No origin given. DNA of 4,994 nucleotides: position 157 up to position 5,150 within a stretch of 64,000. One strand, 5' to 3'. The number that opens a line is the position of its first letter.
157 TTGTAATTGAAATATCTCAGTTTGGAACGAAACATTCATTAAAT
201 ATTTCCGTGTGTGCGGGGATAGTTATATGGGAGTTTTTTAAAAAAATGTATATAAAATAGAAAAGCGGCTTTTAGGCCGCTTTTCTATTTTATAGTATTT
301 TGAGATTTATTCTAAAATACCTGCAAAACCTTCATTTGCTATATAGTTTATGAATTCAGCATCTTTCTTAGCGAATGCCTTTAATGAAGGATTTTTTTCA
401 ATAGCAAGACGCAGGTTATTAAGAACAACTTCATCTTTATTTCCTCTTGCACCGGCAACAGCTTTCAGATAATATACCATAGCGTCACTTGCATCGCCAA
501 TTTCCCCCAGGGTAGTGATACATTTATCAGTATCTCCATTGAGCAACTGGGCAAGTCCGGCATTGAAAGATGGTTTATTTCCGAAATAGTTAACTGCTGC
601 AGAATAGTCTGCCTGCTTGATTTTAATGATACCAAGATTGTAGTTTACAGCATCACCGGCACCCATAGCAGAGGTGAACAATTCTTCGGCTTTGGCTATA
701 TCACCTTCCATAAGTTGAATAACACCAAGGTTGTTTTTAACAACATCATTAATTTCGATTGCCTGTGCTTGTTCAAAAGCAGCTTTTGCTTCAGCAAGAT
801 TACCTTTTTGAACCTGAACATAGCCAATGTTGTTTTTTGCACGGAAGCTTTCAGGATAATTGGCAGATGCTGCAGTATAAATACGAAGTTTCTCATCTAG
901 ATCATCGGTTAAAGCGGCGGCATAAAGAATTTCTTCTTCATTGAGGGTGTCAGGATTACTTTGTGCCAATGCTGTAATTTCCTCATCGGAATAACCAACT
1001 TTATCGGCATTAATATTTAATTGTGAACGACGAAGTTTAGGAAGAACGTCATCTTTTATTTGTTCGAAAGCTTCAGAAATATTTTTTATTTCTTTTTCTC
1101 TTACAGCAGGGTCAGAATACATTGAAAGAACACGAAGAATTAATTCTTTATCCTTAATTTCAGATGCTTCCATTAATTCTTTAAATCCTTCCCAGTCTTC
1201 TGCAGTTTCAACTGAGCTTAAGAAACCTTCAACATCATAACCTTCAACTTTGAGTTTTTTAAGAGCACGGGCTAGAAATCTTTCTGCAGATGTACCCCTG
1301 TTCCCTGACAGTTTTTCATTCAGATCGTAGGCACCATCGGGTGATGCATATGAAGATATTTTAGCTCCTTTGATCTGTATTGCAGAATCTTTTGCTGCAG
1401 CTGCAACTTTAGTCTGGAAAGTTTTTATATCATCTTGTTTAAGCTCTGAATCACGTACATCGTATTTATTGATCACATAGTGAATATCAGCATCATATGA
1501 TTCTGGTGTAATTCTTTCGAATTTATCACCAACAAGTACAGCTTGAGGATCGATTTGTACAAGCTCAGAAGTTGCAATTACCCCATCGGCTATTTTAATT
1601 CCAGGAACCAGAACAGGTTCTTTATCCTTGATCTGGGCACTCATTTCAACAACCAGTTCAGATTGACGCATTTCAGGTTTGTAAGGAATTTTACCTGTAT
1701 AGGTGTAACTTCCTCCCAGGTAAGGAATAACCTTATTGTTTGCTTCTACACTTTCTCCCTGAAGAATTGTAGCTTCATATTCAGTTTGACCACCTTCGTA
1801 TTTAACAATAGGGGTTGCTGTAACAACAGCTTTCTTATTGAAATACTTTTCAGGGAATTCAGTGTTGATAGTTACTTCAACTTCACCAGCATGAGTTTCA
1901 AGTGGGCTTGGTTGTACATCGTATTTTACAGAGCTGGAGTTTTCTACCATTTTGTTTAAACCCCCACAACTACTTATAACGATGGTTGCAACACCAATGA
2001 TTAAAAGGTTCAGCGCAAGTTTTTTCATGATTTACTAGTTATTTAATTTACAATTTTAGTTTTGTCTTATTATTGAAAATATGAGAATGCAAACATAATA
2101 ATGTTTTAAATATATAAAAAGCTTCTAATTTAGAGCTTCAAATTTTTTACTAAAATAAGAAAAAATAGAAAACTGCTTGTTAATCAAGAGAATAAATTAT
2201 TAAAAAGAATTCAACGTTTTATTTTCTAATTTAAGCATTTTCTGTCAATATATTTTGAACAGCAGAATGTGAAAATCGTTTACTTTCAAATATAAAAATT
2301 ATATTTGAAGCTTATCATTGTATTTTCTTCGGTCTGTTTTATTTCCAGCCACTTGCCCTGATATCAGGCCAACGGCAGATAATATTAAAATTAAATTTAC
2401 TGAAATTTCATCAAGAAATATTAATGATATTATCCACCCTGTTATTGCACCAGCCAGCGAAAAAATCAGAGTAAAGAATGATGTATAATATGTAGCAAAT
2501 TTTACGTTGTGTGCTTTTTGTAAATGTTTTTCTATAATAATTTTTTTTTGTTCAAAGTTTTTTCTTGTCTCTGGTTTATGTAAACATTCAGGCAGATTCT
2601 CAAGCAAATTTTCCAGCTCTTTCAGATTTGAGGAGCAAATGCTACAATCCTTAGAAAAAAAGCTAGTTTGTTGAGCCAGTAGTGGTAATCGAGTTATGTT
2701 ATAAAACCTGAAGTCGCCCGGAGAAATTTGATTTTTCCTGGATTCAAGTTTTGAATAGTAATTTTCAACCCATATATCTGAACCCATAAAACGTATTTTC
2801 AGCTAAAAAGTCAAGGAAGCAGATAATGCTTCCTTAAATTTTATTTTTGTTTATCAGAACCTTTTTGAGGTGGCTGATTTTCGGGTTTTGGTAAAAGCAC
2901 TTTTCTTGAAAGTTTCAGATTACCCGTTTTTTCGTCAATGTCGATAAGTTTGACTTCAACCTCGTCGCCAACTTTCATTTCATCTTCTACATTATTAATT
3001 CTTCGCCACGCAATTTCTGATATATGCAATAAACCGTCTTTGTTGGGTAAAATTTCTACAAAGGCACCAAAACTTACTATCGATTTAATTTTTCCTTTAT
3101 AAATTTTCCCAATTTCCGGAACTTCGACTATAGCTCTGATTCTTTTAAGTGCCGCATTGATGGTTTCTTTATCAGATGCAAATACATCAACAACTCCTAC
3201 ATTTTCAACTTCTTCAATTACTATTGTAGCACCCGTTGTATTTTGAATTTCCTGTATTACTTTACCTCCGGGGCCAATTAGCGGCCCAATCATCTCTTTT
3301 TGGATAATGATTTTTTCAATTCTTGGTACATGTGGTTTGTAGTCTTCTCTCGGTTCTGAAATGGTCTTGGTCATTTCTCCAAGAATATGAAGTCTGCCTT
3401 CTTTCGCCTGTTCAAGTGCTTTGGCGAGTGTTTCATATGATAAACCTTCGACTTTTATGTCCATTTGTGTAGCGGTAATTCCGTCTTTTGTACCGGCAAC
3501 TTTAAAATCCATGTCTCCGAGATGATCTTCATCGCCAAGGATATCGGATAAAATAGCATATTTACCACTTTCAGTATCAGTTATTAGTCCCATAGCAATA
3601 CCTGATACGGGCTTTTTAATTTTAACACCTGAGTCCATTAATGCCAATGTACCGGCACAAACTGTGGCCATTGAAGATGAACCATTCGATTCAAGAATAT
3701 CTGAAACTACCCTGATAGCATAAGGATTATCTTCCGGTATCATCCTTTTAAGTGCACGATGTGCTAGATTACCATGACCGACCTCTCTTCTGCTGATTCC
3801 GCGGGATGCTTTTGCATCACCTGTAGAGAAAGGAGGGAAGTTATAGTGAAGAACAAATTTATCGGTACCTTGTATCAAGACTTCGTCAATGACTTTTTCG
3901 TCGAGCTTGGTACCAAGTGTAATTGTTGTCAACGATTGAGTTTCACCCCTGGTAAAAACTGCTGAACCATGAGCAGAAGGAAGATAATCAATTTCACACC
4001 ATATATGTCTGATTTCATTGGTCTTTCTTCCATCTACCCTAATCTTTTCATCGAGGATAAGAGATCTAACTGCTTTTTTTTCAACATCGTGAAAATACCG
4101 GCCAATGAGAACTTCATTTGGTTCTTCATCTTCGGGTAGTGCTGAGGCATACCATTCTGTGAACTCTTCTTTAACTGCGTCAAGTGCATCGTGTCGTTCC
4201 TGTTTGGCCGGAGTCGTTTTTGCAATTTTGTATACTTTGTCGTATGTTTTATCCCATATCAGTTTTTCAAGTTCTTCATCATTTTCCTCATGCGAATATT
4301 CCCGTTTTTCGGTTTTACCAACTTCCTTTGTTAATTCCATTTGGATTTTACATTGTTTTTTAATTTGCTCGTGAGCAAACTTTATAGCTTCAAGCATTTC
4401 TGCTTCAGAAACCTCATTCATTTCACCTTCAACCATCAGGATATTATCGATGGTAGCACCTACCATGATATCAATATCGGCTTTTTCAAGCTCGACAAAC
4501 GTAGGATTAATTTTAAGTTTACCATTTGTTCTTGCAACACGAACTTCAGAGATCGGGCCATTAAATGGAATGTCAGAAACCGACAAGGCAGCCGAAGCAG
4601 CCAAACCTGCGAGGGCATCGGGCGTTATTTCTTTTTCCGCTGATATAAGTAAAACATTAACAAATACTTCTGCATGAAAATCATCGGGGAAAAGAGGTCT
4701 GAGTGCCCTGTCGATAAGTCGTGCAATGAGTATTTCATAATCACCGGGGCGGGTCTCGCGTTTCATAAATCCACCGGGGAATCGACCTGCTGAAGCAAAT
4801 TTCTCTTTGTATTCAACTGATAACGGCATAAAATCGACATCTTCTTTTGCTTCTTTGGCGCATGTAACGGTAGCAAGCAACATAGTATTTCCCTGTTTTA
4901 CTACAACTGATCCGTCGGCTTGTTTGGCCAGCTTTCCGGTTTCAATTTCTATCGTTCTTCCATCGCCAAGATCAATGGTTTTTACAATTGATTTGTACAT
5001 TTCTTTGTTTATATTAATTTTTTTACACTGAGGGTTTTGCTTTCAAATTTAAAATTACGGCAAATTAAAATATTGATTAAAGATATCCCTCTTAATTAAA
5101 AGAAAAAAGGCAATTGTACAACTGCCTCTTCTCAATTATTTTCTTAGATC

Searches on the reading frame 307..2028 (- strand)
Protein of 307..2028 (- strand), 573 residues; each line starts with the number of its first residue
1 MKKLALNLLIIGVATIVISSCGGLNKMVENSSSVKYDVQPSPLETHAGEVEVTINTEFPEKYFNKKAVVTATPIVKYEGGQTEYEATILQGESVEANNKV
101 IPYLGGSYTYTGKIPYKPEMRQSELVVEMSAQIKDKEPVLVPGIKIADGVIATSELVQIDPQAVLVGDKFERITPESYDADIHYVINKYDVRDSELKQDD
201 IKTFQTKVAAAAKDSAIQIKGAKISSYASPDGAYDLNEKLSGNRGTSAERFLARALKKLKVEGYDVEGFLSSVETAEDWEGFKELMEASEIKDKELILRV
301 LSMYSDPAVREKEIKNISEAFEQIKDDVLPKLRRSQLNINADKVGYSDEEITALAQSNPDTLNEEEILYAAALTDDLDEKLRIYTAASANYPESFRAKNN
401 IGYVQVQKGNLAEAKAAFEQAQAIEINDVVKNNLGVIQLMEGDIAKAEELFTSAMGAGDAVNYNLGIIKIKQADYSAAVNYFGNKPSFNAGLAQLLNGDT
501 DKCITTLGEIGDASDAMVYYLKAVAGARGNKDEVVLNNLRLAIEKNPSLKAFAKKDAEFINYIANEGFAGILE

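Call 38: search_protein_families(library=pfam, proteins=[window:307-2028:-], max_evalue=0.00001)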
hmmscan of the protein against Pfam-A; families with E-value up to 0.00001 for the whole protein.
window:307-2028:- (573 aa): 4 families
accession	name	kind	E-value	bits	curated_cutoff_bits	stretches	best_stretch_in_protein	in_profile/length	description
PF00515.34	TPR_1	-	6.6e-08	32.5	27.8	0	396-424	2-30/34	Tetratricopeptide repeat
PF07719.23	TPR_2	-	2.8e-07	30.6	27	0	397-425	3-31/34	Tetratricopeptide repeat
PF13181.12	TPR_8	-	6.5e-07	29.5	25.7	0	396-424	2-30/34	Tetratricopeptide repeat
PF13424.12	TPR_12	-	8.6e-07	29.5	30.1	0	381-424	30-74/77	Tetratricopeptide repeat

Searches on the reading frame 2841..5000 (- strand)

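Call 38: search_protein_families(library=pfam, proteins=[window:2841-5000:-], max_evalue=0.00001)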
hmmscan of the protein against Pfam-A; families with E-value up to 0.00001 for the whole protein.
window:2841-5000:- (719 aa): 5 families
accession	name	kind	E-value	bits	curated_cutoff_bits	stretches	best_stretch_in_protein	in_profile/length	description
PF01138.27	RNase_PH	-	3.3e-60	202.7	25.5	2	14-145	2-130/130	3' exoribonuclease family, domain 1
PF03725.20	RNase_PH_C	-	2.6e-22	79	20.8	2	148-211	1-66/67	3' exoribonuclease family, domain 2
PF00575.29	S1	-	5.6e-21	75.1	22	1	628-700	2-74/74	S1 RNA binding domain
PF03726.19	PNPase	-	7.4e-15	55.6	24.6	1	251-326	9-81/81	Polyribonucleotide nucleotidyltransferase, RNA binding domain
PF00013.35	KH_1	-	2.8e-09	37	21.5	1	562-622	2-65/66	KH domain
